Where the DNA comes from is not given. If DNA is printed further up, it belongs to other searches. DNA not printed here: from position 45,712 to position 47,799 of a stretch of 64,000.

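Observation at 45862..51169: Clp-like double-AAA+ pseudo-ATPase paired with a giant AsmA/TamB-like envelope protein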

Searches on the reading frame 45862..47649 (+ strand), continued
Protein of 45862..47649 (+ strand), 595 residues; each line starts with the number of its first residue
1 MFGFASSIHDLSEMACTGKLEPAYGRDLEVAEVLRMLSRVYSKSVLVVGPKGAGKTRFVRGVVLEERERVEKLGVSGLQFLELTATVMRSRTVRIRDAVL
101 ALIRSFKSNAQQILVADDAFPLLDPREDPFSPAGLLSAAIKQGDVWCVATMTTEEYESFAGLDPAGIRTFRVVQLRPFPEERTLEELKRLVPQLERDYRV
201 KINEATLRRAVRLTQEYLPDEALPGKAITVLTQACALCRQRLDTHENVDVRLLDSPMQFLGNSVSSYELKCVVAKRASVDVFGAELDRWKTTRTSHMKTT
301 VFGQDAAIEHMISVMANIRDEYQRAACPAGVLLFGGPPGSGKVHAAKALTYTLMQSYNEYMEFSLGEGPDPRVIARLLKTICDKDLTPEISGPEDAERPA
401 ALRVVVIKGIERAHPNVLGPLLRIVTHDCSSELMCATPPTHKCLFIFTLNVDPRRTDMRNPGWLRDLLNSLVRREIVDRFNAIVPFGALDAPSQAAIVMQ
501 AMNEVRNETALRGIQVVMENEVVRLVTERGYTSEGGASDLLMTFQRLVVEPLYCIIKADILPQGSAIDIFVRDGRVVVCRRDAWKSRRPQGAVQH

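Call 14: find_encoding_contigs(protein=P0002, flank=10000, max_places=3)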
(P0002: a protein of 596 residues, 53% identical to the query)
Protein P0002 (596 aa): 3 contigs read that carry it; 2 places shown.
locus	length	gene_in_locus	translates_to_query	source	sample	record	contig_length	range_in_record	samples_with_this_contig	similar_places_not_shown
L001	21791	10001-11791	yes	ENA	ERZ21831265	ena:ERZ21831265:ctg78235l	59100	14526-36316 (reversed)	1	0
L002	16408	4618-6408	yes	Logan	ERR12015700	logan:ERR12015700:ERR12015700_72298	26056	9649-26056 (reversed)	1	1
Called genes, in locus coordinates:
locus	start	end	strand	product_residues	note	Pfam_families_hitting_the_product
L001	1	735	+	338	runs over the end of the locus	PF00005:ABC_tran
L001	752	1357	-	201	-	PF00578:AhpC-TSA, PF08534:Redoxin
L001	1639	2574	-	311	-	-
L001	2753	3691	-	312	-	-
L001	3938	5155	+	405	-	PF14294:DUF4372, PF01609:DDE_Tnp_1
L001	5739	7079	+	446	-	PF00072:Response_reg, PF07728:AAA_5 (faint), PF00158:Sigma54_activat, PF01078:Mg_chelatase (faint), PF13191:AAA_16 (weak), PF14532:Sigma54_activ_2, PF25601:AAA_lid_14, PF02954:HTH_8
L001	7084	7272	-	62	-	PF02416:TatA_B_E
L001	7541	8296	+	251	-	-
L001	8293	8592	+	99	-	PF12840:HTH_20 (faint), PF01022:HTH_5 (weak), PF13601:HTH_34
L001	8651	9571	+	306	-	-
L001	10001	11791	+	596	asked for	PF13191:AAA_16 (weak), PF00004:AAA (faint), PF07728:AAA_5 (faint), PF17871:AAA_lid_9 (weak), PF10431:ClpB_D2-small (faint)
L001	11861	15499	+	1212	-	PF02449:Glyco_hydro_42 (faint), PF08532:Glyco_hydro_42M (weak)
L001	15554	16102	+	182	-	PF01965:DJ-1_PfpI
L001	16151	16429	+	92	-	-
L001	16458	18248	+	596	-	PF16889:Hepar_II_III_N, PF07940:Hepar_II_III_C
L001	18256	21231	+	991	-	PF04932:Wzy_C, PF13432:TPR_16 (faint), PF00515:TPR_1 (faint), PF07719:TPR_2 (faint), PF13176:TPR_7 (faint), PF13181:TPR_8 (faint), PF13424:TPR_12 (faint), PF14559:TPR_19, +1 more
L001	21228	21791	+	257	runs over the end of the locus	PF13424:TPR_12 (faint), PF07719:TPR_2 (faint), PF13432:TPR_16 (faint)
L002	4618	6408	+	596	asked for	PF13191:AAA_16 (weak), PF00004:AAA (faint), PF07728:AAA_5 (faint), PF17871:AAA_lid_9 (weak), PF10431:ClpB_D2-small (faint)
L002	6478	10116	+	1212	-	PF02449:Glyco_hydro_42 (faint), PF08532:Glyco_hydro_42M (weak)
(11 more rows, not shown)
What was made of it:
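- In the 53% identical relative, the Clp-like gene is also followed about 70 nt downstream by a giant protein of 1212 aa (call 14).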

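Call 15: find_encoding_contigs(protein=P0003, flank=10000, max_places=3)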
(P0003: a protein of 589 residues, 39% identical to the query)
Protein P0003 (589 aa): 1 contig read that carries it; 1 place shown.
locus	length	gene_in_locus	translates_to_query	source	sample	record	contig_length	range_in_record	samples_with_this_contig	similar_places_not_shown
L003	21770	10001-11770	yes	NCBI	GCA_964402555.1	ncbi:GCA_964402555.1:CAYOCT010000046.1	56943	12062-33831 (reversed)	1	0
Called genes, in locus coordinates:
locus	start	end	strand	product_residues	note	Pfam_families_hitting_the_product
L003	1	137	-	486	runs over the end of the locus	PF13428:TPR_14 (faint), PF14561:TPR_20 (faint), PF07719:TPR_2 (faint), PF24463:DUF7577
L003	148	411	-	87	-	-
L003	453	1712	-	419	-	PF01590:GAF, PF13185:GAF_2, PF13492:GAF_3, PF00512:HisKA (weak), PF02518:HATPase_c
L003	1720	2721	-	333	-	PF04389:Peptidase_M28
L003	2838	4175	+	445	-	PF01553:Acyltransferase (faint)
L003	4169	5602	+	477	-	-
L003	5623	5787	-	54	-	-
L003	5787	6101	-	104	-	PF00226:DnaJ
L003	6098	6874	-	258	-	PF01694:Rhomboid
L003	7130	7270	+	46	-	-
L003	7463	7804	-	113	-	PF00543:P-II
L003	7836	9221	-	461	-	PF00909:Ammonium_transp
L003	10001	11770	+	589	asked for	PF13191:AAA_16 (faint), PF20703:nSTAND1 (weak), PF00004:AAA (faint), PF17871:AAA_lid_9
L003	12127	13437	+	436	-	PF00884:Sulfatase, PF01663:Phosphodiest (weak), PF16347:SGSH_C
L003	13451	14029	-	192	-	PF01923:Cob_adeno_trans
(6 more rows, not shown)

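Call 16: find_encoding_contigs(protein=P0004, flank=10000, max_places=3)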
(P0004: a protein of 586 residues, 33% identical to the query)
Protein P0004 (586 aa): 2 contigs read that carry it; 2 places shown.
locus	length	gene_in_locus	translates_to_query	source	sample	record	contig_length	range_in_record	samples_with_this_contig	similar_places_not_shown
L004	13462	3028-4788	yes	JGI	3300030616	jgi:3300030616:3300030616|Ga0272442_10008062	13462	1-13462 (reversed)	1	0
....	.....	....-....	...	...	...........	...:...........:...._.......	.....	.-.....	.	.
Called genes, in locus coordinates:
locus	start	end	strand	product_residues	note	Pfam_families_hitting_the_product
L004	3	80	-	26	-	?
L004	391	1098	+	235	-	-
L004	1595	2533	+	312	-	PF00892:EamA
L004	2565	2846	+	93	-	-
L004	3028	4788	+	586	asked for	PF13191:AAA_16 (faint), PF00004:AAA (faint), PF07728:AAA_5 (faint), PF17871:AAA_lid_9, PF07724:AAA_2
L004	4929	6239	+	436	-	PF00202:Aminotran_3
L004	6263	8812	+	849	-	PF16153:DUF4861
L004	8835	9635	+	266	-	PF01557:FAA_hydrolase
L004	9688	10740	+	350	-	PF01208:URO-D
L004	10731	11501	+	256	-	PF00106:adh_short, PF08659:KR, PF13561:adh_short_C2, PF23441:SDR (weak)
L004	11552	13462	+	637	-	?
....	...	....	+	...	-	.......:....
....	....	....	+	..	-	-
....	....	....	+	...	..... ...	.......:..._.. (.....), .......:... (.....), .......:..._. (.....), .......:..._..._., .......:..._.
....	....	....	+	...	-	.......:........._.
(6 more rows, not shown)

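Call 25: find_related_loci(query=A2, collection=genome_contigs, flank=8000)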
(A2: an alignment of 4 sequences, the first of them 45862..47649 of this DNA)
Query A2 (595 aa) in genome_contigs; peptide patterns used: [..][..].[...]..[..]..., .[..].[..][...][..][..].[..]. (x = any residue, [..] = any of these).
336 stretches matched a pattern; 224 encode a relative of the query (tblastn E <= 1e-3); the best 80 are kept; 80 distinct loci.
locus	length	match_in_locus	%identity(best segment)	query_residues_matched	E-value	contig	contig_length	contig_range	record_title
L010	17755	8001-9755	39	1-592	2e-135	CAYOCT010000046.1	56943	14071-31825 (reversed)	MAG TPA_asm: uncultured Nitrospiraceae bacterium isolate binchicken_co16_39 genome assembly, contig: NODE_922_length_569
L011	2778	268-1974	24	10-573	3e-39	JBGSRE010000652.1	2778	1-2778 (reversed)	MAG: Oligoflexus sp. isolate JTS-AC350 k141_2065253, whole genome shotgun sequence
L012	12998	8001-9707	24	10-573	3e-38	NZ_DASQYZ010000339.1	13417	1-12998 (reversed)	MAG: Oligoflexus sp. isolate SMAG_U11078 k141_145882, whole genome shotgun sequence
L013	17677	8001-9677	25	10-569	2e-36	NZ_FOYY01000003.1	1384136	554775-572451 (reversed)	Thiomicrospira sp. ALE5, whole genome shotgun sequence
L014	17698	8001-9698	24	10-576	4e-36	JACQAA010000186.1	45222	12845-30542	MAG: Proteobacteria bacterium isolate NC_groundwater_904_Pr1_S-0.2um_52_13 Montesol18-Sp2_coassembly_scaffold_1282064, w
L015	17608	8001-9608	25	10-540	4e-36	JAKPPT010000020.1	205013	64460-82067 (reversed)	MAG: Spirochaetota bacterium isolate JPNA_maxbin.144 k141_1621790, whole genome shotgun sequence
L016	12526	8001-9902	22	10-567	3e-35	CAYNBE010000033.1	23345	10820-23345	MAG TPA_asm: uncultured Prolixibacteraceae bacterium isolate SRP167436_co1_336 genome assembly, contig: NODE_3301_length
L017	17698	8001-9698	24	10-576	3e-35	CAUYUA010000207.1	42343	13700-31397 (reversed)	Azospirillaceae bacterium strain CCP2-SC5 genome assembly, contig: CCP2SC5_Contig_30, whole genome shotgun sequence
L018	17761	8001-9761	24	10-595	5e-35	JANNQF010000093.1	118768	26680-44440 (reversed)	MAG: Deltaproteobacteria bacterium isolate SOY_31_metabat_54 SOY_31_k141_791397, whole genome shotgun sequence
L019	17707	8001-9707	23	10-578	1e-34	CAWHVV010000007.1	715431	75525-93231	MAG: uncultured proteobacterium isolate MFD04463.bin.2.67 genome assembly, contig: contig_4045, whole genome shotgun seq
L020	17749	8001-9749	25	10-589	1e-41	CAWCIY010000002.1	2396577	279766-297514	MAG: uncultured proteobacterium isolate MFD00731.bin.2.180 genome assembly, contig: contig_16207, whole genome shotgun s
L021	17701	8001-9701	23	10-576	2e-34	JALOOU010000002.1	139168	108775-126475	MAG: Desulfobacterales bacterium isolate Prado111 scaffold_22, whole genome shotgun sequence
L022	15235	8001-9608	24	10-540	3e-34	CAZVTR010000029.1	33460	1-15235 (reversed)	MAG TPA_asm: uncultured Treponemataceae bacterium isolate binchicken_co135_161 genome assembly, contig: NODE_2473_length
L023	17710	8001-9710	24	10-582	1e-33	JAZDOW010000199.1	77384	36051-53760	MAG: Pseudomonadota bacterium isolate MEGAHIT-group-0.800 k141_15357318, whole genome shotgun sequence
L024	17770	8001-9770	24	10-578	3e-33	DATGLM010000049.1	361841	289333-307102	MAG TPA_asm: Ktedonobacteraceae bacterium isolate SMAG_U9886 k141_348812, whole genome shotgun sequence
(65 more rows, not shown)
